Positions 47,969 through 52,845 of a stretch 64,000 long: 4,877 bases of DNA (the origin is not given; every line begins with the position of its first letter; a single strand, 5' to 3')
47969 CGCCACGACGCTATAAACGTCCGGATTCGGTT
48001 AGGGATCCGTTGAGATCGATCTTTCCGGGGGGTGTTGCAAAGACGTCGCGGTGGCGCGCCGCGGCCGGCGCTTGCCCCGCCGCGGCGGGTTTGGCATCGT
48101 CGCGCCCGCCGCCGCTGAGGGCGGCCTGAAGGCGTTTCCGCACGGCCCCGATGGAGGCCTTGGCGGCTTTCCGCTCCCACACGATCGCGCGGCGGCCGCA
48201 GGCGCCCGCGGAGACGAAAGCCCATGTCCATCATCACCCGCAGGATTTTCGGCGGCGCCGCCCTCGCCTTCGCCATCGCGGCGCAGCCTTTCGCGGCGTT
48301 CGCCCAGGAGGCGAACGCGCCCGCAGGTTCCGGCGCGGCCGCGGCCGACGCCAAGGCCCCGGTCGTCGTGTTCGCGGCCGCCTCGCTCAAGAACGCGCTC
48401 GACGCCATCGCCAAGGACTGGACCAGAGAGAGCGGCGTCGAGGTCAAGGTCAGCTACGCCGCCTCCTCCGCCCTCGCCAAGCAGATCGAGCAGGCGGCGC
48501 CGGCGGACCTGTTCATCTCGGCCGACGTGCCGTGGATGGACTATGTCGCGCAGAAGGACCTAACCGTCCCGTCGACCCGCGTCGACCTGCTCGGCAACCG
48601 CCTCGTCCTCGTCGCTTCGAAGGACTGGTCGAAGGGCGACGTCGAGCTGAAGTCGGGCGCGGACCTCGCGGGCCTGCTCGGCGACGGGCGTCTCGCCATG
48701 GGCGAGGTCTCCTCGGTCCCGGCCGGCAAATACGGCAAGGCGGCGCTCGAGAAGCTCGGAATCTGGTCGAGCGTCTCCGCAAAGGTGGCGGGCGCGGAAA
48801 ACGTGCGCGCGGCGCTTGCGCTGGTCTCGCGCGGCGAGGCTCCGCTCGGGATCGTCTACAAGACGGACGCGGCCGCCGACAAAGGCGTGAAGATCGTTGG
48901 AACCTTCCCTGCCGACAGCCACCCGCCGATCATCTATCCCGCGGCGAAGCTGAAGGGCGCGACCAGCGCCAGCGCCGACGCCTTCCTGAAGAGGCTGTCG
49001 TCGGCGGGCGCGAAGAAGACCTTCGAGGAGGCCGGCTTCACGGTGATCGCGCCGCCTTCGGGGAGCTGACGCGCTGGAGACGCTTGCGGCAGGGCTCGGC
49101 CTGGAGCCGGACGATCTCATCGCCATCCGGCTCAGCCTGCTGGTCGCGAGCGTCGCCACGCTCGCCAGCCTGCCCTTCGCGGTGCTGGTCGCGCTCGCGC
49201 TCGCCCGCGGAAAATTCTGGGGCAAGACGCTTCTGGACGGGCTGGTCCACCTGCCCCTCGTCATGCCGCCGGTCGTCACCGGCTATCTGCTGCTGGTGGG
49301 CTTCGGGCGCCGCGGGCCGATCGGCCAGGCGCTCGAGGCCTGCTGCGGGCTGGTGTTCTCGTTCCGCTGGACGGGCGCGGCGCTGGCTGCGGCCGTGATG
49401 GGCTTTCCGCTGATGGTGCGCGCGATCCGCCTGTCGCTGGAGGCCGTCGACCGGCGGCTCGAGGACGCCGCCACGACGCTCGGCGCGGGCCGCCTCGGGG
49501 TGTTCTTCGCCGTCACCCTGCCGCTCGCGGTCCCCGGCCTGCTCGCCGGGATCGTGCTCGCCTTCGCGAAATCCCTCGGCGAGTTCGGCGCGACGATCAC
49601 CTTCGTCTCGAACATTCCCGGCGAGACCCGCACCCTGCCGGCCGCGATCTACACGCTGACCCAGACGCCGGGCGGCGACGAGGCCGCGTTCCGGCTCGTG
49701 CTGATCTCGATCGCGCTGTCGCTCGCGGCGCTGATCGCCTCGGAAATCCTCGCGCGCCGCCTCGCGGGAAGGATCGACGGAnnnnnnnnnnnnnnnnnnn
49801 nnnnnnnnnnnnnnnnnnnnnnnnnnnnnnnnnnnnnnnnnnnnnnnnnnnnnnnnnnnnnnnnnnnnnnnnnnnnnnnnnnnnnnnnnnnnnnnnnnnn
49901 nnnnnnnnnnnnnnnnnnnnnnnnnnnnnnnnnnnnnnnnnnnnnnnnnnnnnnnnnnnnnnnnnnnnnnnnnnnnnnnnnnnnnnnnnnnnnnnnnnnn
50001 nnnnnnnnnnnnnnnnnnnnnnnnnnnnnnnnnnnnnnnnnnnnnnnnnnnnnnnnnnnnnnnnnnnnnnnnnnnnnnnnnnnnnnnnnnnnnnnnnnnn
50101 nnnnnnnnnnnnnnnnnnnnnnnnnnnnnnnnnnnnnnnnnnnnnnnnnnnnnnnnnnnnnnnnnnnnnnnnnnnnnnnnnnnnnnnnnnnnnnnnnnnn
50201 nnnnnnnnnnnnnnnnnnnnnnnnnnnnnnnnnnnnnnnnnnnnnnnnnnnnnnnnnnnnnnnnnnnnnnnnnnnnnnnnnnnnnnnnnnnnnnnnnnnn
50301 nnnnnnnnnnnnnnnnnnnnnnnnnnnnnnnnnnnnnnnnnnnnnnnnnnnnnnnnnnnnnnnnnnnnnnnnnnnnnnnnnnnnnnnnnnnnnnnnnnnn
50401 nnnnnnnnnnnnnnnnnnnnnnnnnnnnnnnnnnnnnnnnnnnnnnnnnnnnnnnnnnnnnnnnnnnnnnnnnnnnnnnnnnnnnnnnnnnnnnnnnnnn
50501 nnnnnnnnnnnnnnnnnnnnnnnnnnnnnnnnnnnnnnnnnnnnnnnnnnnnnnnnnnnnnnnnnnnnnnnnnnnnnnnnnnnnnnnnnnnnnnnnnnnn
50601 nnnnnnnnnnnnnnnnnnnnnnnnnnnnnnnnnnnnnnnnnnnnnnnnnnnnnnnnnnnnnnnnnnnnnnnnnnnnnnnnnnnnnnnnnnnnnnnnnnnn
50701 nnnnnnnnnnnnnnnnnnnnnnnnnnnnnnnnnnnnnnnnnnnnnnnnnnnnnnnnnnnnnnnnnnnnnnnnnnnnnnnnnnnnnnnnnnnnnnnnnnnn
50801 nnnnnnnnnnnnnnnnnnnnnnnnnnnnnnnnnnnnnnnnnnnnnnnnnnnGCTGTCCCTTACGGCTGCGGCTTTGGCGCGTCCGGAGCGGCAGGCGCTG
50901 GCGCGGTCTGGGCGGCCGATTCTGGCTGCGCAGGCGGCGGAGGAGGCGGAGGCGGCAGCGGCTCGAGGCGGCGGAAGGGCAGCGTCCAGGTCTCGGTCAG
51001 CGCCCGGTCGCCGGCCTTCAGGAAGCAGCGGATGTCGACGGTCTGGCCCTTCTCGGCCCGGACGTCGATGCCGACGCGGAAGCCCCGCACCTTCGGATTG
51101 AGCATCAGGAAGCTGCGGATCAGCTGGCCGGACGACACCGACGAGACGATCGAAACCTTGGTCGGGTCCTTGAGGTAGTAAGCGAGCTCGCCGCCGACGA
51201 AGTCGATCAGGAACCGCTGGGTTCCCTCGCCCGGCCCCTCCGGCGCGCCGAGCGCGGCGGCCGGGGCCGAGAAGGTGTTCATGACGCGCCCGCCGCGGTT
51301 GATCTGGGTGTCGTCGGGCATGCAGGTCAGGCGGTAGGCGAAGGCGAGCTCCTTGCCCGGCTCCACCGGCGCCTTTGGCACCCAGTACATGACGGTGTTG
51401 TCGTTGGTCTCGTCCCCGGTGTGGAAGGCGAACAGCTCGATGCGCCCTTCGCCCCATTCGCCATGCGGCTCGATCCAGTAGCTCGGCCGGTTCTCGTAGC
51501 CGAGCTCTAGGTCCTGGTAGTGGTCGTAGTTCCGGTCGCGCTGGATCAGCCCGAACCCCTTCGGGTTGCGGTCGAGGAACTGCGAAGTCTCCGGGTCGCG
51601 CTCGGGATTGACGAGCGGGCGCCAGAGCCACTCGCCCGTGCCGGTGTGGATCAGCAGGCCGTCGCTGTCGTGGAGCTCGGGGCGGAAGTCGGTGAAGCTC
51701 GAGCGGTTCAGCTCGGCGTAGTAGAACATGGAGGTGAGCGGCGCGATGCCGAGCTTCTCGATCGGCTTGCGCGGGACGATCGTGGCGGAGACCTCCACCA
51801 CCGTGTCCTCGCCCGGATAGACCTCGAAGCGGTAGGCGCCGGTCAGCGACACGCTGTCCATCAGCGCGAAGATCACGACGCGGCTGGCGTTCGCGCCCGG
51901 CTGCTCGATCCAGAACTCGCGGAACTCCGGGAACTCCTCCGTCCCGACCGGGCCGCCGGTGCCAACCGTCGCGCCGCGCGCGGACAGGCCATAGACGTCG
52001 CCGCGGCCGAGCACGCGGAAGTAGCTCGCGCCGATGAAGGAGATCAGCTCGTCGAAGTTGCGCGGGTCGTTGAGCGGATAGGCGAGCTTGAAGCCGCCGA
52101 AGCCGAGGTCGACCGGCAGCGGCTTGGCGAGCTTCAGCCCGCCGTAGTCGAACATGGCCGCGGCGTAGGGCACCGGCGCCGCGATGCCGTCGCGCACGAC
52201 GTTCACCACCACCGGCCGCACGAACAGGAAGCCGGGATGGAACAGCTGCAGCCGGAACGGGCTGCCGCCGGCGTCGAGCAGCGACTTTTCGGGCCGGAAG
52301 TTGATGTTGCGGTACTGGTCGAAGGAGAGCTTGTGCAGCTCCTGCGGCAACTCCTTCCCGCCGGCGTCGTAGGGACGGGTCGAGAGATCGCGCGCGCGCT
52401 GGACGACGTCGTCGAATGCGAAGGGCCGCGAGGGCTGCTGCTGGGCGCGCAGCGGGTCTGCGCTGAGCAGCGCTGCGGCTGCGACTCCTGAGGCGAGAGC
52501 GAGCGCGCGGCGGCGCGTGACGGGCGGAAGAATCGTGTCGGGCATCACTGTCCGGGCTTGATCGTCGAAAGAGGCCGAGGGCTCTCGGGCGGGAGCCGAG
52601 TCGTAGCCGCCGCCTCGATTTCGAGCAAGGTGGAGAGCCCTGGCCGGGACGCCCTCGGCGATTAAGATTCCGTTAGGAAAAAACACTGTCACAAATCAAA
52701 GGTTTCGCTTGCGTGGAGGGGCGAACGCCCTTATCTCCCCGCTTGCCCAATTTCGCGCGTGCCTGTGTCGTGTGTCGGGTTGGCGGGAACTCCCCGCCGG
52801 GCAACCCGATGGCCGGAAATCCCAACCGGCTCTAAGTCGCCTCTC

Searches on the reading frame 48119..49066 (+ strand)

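Call 29: search_protein_families(library=pfam, proteins=[window:48119-49066:+], max_evalue=0.00001)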
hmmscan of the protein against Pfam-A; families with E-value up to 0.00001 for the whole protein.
window:48119-49066:+ (316 aa): 3 families
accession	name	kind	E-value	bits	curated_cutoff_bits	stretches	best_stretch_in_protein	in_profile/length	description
PF13531.11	SBP_bac_11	-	1.6e-52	179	25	1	83-308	2-227/227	Bacterial extracellular solute-binding protein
PF01547.30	SBP_bac_1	-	1.2e-18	68.6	26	1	87-299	1-306/307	Bacterial extracellular solute-binding protein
PF12974.12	Phosphonate-bd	-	2.9e-06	27.3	27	1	86-312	8-236/242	ABC transporter, phosphonate, periplasmic substrate-binding protein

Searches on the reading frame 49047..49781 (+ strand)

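Call 29: search_protein_families(library=pfam, proteins=[window:49047-49781:+], max_evalue=0.00001)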
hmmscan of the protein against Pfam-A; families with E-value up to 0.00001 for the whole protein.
window:49047-49781:+ (245 aa): 1 family
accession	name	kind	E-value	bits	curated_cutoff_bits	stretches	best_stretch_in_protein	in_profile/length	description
PF00528.27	BPD_transp_1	-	1.8e-19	70.6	26.4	1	44-239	4-182/184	Binding-protein-dependent transport system inner membrane component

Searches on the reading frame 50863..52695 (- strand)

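Call 29: search_protein_families(library=pfam, proteins=[window:50863-52695:-], max_evalue=0.00001)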
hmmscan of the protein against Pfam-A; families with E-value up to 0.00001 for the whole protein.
window:50863-52695:- (611 aa): 1 family
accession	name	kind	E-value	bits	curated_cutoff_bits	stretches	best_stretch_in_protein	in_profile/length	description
PF04349.18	MdoG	-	3.5e-176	587.3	25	1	92-571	1-475/478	Periplasmic glucan biosynthesis protein, MdoG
